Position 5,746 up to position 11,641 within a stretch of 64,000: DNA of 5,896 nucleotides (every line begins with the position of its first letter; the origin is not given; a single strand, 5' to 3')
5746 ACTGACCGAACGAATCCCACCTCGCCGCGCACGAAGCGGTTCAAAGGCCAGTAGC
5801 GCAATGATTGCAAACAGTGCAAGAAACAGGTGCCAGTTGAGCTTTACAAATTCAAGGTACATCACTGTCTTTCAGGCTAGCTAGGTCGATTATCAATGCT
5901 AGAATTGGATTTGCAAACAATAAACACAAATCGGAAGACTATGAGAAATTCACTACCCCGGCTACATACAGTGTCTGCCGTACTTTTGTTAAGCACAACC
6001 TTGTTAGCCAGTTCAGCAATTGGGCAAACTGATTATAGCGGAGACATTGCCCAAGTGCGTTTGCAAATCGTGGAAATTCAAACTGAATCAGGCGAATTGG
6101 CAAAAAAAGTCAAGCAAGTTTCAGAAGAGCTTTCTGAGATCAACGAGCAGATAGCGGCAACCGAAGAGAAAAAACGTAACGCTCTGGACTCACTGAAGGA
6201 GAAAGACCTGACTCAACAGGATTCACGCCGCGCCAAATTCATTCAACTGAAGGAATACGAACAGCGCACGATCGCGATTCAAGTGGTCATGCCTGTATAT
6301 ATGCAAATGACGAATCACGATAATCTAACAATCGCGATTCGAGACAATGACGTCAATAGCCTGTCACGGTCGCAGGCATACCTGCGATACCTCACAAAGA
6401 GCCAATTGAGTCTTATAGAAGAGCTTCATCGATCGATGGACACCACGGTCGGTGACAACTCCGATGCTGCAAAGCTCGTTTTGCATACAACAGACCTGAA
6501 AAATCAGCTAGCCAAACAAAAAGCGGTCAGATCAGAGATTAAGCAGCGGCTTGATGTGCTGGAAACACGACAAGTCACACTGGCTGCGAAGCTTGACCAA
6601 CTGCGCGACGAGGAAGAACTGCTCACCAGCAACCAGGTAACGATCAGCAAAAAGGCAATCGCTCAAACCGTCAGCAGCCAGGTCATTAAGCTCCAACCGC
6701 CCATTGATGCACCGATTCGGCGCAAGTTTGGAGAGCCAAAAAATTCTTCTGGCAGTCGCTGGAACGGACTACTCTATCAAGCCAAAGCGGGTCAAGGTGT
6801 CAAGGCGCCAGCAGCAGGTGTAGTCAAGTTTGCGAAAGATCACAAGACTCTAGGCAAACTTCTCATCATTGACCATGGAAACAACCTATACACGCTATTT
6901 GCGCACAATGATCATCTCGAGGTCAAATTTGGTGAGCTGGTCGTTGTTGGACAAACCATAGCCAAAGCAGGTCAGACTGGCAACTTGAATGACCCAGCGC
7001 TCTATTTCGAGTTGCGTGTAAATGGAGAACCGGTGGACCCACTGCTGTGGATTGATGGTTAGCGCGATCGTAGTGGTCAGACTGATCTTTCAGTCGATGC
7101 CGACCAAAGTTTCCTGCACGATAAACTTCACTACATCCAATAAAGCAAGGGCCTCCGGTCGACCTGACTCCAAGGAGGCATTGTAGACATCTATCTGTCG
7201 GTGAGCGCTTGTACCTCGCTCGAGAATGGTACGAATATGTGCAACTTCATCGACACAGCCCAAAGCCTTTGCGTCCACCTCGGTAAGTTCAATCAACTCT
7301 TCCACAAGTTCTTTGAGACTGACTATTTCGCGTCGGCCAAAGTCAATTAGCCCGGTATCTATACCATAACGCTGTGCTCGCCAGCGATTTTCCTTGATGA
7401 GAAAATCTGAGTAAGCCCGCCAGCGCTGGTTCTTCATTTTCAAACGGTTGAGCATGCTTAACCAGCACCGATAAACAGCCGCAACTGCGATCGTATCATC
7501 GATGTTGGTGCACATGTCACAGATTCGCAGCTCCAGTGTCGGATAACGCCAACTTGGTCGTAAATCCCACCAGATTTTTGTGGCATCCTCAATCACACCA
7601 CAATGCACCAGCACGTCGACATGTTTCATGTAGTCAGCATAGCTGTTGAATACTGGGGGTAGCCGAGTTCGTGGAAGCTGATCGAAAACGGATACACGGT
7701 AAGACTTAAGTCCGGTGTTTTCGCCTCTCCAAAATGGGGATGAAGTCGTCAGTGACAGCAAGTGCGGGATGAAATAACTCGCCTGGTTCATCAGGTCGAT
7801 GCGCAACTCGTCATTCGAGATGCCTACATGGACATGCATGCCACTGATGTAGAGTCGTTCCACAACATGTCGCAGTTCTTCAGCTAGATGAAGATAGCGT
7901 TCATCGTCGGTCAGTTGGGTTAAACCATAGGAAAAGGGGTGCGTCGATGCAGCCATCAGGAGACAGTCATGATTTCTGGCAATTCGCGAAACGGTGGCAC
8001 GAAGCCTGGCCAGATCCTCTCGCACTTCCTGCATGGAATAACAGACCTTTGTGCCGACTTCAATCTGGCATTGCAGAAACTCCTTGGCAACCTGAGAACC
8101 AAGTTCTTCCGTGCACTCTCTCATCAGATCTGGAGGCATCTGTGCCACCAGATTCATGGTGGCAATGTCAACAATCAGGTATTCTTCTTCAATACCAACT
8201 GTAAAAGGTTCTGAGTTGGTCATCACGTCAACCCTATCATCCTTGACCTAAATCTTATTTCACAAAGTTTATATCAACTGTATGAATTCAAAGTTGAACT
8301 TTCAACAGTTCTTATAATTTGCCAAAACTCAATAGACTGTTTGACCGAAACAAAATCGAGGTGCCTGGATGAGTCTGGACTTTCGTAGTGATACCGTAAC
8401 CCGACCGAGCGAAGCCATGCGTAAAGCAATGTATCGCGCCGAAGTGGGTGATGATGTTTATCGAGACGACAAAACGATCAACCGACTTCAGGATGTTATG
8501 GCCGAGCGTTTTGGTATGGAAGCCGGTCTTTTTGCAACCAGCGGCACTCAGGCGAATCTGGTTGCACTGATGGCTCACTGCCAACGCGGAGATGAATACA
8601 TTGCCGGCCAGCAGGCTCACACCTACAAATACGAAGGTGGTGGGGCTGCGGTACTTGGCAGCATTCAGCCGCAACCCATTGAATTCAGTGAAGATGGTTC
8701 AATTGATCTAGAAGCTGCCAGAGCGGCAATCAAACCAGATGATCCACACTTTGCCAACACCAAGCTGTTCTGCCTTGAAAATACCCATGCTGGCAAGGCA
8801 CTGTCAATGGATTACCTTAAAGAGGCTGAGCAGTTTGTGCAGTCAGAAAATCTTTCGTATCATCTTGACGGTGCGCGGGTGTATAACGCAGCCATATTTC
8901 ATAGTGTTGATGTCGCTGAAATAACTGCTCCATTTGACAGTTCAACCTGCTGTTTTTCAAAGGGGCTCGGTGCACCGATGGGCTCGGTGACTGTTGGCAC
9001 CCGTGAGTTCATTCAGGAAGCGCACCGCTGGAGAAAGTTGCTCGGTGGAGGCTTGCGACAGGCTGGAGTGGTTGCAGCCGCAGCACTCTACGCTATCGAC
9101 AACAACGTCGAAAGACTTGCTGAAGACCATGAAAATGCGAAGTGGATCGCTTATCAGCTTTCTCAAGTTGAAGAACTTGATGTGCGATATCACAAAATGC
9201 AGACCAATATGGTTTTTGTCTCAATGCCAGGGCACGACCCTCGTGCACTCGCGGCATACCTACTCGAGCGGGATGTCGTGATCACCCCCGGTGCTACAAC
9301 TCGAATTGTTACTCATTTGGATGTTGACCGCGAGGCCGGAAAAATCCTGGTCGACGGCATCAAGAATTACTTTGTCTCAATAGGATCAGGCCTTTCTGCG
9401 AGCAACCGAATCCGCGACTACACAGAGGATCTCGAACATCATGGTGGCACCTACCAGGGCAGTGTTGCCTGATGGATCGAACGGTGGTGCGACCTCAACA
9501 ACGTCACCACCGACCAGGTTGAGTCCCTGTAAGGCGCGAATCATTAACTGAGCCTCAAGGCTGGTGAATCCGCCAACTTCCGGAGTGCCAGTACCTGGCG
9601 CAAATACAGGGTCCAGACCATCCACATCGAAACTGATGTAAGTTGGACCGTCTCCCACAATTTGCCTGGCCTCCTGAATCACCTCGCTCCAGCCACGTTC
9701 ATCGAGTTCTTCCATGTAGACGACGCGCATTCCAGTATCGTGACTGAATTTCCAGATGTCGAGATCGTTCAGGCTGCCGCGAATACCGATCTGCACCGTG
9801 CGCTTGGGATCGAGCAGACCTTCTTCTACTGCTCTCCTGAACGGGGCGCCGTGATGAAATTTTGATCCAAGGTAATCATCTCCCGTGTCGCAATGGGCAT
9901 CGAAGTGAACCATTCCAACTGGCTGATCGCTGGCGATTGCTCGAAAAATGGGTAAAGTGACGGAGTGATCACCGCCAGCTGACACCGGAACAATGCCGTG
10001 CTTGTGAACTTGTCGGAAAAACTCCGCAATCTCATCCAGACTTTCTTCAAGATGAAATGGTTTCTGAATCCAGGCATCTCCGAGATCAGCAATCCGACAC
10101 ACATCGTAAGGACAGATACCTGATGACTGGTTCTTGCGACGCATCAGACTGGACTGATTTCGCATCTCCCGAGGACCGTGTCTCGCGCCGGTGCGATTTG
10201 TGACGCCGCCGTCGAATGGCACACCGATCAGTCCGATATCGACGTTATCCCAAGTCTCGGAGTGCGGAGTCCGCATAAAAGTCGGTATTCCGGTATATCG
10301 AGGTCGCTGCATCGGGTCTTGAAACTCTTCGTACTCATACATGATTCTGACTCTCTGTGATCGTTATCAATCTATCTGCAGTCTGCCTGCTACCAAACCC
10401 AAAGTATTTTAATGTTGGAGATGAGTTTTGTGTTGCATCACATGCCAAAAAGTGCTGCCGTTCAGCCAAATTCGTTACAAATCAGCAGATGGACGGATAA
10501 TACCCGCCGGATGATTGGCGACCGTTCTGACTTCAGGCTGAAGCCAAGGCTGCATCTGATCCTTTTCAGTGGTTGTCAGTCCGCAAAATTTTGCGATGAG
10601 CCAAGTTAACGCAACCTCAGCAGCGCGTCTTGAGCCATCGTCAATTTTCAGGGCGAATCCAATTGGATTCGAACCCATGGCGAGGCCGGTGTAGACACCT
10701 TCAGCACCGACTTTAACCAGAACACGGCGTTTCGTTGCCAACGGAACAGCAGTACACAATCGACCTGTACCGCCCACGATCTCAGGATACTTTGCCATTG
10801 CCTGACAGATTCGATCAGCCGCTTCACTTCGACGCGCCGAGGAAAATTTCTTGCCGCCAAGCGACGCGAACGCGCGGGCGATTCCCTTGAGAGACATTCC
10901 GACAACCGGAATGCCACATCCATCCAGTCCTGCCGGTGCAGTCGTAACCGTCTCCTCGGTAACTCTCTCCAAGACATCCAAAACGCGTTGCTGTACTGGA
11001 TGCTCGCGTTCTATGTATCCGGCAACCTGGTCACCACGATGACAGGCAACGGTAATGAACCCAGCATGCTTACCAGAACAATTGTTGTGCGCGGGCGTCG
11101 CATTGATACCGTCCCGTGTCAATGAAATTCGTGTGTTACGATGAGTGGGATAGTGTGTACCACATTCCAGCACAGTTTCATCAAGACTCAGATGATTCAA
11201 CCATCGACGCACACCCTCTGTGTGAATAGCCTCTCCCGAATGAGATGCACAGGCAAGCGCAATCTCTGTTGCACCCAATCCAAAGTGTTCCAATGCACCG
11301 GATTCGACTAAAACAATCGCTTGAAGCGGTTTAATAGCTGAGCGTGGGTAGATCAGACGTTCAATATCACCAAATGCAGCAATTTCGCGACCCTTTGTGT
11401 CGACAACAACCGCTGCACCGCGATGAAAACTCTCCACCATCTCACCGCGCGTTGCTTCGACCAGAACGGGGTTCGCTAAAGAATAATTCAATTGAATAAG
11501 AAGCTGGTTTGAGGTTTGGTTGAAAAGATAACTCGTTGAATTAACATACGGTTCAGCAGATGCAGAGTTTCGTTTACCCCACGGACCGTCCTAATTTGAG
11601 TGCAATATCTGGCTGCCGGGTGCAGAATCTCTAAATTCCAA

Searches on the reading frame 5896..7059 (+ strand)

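Call 43: search_protein_families(library=pfam, proteins=[window:5896-7059:+], max_evalue=0.001)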
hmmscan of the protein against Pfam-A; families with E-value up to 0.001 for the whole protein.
window:5896-7059:+ (388 aa): 1 family
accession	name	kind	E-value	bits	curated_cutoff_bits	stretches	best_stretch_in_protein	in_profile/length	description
PF01551.29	Peptidase_M23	-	9.1e-26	90.3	28.7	1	289-382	3-96/96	Peptidase family M23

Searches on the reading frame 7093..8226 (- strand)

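Call 43: search_protein_families(library=pfam, proteins=[window:7093-8226:-], max_evalue=0.001)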
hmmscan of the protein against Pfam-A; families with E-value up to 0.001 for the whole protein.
window:7093-8226:- (378 aa): 1 family
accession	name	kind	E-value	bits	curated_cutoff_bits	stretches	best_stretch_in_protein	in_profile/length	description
PF04107.18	GCS2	-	1.1e-47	163.2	21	1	10-288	1-290/291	Glutamate-cysteine ligase family 2(GCS2)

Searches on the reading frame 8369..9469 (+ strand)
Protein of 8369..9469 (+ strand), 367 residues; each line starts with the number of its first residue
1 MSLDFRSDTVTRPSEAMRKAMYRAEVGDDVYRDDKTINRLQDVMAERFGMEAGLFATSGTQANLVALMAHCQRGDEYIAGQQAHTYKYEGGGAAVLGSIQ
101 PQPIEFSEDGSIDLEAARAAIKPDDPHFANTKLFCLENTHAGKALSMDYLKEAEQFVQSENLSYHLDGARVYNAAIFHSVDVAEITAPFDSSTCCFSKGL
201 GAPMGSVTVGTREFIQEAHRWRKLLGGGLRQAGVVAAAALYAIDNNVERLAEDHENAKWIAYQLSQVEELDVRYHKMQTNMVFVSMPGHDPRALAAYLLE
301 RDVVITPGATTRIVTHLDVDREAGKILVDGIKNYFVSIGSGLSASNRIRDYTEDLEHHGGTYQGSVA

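Call 43: search_protein_families(library=pfam, proteins=[window:8369-9469:+], max_evalue=0.001)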
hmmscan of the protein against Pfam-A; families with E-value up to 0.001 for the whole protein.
window:8369-9469:+ (367 aa): 2 families
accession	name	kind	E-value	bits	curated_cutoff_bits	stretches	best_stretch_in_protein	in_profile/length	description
PF01212.27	Beta_elim_lyase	-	4.1e-103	345.1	27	1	4-285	1-286/288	Beta-eliminating lyase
PF00155.27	Aminotran_1_2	-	4.5e-11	43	19.7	1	13-313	18-338/361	Aminotransferase class I and II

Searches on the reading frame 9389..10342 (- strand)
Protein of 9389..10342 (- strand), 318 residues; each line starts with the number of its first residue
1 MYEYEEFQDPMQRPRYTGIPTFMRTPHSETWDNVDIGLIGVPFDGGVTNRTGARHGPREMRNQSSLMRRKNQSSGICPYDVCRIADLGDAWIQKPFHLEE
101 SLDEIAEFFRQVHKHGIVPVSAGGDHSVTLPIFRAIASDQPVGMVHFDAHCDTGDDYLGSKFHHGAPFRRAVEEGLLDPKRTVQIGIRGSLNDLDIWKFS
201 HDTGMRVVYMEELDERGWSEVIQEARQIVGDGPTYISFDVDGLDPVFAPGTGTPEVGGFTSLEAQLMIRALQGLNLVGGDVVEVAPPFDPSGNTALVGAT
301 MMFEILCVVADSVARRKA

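Call 43: search_protein_families(library=pfam, proteins=[window:9389-10342:-], max_evalue=0.001)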
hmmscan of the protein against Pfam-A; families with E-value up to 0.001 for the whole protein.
window:9389-10342:- (318 aa): 1 family
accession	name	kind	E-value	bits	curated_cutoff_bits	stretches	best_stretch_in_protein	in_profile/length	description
PF00491.26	Arginase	-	3.1e-91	306.2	22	1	35-306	2-279/280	Arginase family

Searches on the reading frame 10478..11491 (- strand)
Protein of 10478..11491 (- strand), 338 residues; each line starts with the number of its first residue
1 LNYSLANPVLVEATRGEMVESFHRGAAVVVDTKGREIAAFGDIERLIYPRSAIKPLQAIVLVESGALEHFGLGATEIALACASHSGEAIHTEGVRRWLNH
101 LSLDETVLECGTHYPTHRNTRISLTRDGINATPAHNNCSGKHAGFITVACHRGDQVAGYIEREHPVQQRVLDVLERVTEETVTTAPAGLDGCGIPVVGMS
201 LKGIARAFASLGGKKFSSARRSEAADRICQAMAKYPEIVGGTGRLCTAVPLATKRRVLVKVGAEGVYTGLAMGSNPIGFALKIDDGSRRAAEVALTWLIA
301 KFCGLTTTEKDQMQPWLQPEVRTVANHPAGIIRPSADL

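Call 43: search_protein_families(library=pfam, proteins=[window:10478-11491:-], max_evalue=0.001)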
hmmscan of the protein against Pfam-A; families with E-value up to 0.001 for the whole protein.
window:10478-11491:- (338 aa): 1 family
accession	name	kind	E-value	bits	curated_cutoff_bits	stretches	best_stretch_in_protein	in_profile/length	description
PF06089.17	Asparaginase_II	-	2.8e-106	355.6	25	1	11-333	1-321/322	L-asparaginase II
